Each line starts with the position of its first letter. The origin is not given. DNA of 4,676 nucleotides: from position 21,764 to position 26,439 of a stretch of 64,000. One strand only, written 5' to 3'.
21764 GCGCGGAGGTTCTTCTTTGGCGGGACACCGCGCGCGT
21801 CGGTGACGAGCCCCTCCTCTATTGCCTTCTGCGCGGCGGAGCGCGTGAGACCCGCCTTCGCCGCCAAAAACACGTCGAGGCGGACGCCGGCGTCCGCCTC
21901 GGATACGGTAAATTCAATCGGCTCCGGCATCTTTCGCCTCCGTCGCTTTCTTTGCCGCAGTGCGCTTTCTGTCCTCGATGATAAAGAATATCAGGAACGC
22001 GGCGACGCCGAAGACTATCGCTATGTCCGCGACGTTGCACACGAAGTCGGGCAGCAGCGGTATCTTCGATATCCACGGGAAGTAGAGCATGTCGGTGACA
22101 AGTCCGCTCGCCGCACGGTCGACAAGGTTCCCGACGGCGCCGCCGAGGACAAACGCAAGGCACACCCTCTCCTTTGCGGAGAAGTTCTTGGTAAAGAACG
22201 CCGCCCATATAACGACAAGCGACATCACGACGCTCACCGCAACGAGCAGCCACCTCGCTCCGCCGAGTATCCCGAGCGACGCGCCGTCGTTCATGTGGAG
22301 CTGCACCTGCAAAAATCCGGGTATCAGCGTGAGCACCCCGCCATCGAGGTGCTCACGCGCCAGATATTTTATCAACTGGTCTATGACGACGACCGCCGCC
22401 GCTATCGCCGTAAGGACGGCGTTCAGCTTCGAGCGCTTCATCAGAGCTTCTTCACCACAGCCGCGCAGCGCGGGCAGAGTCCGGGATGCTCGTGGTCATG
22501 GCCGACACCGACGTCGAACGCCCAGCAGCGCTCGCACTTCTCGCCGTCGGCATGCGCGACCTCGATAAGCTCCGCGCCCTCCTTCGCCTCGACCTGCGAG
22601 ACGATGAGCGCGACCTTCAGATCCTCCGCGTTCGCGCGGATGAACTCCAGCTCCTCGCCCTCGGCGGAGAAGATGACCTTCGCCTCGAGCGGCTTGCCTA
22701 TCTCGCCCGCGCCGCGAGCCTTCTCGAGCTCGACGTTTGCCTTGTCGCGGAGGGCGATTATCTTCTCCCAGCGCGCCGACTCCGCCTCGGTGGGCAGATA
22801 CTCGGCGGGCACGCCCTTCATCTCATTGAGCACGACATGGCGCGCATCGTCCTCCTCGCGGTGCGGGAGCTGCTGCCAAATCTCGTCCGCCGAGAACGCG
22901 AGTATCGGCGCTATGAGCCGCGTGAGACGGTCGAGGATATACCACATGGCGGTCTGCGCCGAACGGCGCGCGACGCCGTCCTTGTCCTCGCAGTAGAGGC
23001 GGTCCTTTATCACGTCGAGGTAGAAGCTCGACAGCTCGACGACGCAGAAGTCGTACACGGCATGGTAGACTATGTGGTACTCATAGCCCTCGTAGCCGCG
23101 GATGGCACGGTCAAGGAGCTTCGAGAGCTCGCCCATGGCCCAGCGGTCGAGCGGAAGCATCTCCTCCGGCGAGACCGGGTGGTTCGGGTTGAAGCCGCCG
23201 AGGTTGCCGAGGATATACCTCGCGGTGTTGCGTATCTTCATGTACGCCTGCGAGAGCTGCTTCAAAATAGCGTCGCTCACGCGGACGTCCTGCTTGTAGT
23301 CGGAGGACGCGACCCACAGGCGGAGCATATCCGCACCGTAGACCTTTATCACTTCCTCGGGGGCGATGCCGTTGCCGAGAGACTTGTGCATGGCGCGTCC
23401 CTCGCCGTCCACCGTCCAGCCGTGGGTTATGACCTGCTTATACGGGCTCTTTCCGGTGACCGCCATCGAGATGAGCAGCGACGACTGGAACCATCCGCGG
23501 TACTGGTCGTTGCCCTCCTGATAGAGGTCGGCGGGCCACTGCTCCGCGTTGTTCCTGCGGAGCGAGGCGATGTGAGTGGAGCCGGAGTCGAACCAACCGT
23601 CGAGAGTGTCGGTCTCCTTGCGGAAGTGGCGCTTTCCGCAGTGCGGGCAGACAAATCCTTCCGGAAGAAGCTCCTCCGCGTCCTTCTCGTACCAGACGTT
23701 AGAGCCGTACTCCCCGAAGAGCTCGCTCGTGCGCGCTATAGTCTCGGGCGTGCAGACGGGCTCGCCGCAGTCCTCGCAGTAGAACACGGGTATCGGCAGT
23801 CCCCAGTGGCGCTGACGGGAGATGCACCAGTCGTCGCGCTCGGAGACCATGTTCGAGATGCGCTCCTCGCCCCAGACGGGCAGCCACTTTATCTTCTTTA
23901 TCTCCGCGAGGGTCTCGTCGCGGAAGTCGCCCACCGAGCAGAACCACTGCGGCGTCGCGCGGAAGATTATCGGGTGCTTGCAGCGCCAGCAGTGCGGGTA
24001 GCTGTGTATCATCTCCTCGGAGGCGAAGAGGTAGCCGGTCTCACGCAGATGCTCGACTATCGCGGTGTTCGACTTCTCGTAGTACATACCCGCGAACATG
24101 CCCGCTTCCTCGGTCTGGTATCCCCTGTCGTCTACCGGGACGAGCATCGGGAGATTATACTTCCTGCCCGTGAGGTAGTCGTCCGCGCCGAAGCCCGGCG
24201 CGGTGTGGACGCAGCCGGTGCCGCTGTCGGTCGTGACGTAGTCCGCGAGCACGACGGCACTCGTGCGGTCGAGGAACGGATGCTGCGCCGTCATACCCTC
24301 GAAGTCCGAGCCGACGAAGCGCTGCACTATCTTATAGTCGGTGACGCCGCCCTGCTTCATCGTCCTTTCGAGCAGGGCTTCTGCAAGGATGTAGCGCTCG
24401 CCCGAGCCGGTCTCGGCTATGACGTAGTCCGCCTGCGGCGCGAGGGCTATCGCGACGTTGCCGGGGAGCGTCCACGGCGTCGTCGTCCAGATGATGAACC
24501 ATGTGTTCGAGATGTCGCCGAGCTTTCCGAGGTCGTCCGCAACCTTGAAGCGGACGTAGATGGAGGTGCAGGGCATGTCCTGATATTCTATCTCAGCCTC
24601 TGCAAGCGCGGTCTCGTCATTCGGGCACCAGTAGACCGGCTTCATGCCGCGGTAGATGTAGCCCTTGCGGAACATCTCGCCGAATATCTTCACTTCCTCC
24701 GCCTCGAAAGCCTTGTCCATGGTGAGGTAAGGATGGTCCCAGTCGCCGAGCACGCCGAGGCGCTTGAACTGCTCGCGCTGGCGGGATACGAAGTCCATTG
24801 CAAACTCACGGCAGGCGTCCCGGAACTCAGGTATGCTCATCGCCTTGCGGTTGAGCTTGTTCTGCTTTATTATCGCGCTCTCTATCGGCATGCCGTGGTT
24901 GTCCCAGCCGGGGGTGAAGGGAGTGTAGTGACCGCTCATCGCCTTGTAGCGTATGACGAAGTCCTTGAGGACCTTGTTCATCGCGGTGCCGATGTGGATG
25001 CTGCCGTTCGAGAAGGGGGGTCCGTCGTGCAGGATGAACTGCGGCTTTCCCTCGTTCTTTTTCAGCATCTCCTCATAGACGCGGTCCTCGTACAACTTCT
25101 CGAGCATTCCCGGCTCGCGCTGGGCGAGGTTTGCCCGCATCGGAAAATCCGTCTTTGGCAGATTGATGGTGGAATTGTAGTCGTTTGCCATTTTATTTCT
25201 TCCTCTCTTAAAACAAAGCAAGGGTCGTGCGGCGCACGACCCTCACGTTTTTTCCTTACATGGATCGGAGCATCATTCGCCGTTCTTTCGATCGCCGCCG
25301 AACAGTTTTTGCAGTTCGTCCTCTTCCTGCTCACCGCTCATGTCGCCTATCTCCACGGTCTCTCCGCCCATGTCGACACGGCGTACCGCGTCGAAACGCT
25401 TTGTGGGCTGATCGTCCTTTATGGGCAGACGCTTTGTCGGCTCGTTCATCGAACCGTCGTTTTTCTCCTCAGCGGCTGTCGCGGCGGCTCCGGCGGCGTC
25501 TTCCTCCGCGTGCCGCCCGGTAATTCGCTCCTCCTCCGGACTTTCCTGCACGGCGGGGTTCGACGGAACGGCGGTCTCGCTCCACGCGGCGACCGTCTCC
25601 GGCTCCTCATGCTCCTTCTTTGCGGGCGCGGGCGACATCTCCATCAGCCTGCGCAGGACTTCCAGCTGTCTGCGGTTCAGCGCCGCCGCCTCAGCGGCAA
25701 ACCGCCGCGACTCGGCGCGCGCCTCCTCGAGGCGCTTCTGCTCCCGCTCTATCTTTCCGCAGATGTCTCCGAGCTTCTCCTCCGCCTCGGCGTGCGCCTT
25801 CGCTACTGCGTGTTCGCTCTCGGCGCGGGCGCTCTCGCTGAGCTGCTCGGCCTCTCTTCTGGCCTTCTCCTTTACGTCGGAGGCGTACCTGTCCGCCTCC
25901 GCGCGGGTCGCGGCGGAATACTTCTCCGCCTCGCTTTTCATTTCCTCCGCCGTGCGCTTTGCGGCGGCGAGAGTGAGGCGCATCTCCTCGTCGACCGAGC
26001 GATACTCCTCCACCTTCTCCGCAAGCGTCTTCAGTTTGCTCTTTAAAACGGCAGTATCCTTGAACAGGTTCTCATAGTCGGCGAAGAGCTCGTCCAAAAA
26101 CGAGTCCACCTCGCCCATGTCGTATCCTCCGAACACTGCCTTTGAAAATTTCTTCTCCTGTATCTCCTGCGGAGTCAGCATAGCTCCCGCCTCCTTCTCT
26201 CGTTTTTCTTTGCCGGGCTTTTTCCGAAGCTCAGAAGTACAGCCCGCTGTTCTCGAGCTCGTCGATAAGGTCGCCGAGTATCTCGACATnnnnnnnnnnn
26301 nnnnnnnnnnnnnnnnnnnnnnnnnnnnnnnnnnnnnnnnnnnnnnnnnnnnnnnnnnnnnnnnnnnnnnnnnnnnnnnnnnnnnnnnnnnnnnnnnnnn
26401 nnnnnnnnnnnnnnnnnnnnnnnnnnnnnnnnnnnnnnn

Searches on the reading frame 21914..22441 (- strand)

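Call 92: search_protein_families(library=pfam, max_evalue=0.00001, proteins=[window:21914-22441:-])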
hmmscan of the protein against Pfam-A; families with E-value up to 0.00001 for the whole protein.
window:21914-22441:- (175 aa): 1 family
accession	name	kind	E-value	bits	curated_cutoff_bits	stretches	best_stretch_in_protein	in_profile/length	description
PF01252.23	Peptidase_A8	-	7.7e-31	107.6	25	1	13-154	1-141/142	Signal peptidase (SPase) II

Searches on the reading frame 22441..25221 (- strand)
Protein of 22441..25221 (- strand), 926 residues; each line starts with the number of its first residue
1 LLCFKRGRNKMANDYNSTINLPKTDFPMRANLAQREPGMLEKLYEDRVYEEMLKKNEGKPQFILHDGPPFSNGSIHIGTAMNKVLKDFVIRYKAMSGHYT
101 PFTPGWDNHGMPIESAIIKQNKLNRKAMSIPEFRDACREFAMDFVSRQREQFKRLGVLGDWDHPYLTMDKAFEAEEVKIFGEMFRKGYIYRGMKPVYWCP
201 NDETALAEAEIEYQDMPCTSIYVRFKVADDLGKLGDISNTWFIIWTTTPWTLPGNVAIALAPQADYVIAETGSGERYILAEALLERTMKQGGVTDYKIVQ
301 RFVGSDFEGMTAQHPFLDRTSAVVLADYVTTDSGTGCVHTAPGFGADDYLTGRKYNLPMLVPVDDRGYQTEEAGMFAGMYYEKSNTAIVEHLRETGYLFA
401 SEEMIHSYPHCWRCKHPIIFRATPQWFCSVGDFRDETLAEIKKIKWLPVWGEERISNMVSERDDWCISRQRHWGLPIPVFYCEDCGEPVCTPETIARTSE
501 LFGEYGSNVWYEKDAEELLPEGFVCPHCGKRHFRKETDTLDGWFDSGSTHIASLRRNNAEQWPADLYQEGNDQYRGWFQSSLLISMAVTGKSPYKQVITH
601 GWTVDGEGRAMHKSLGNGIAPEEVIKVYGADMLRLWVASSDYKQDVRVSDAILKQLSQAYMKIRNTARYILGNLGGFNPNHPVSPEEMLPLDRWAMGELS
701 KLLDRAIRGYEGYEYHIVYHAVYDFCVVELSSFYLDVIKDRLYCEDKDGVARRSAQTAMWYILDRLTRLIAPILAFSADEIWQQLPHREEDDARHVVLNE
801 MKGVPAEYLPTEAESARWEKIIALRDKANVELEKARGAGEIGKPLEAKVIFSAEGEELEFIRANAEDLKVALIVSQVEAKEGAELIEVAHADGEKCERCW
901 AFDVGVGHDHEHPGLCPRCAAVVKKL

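Call 92: search_protein_families(library=pfam, max_evalue=0.00001, proteins=[window:22441-25221:-])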
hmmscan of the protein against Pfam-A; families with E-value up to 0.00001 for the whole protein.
window:22441-25221:- (926 aa): 7 families
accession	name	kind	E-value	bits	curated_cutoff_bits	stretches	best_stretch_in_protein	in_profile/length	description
PF00133.28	tRNA-synt_1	-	7e-140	466.9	22.7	1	40-649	3-414/414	tRNA synthetases class I (I, L, M and V)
PF08264.19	Anticodon_1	-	2.7e-29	102.4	25.1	1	692-850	1-147/148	Anticodon-binding domain of tRNA ligase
PF09334.17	tRNA-synt_1g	-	1.8e-24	86.7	20.1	1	69-214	8-138/391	tRNA synthetases class I (M)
PF06827.20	zf-FPG_IleRS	-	8.4e-09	35.5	21.3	1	893-921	1-29/30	Zinc finger found in FPG and IleRS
PF13603.12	tRNA-synt_1_2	-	3.8e-08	33.5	25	1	242-369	23-146/185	Leucyl-tRNA synthetase, editing domain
PF01921.24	tRNA-synt_1f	-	8.4e-08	31.9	27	0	570-666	241-338/360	tRNA synthetases class I (K)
PF01406.26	tRNA-synt_1e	-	5.6e-06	26.4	27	0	579-655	223-298/301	tRNA synthetases class I (C) catalytic domain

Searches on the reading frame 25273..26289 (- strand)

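Call 92: search_protein_families(library=pfam, max_evalue=0.00001, proteins=[window:25273-26289:-])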
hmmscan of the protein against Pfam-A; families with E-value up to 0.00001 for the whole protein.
window:25273-26289:- (338 aa): 1 family
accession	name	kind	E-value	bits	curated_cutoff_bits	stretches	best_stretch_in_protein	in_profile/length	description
PF05103.18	DivIVA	-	8.1e-26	91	28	1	38-146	1-108/131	DivIVA protein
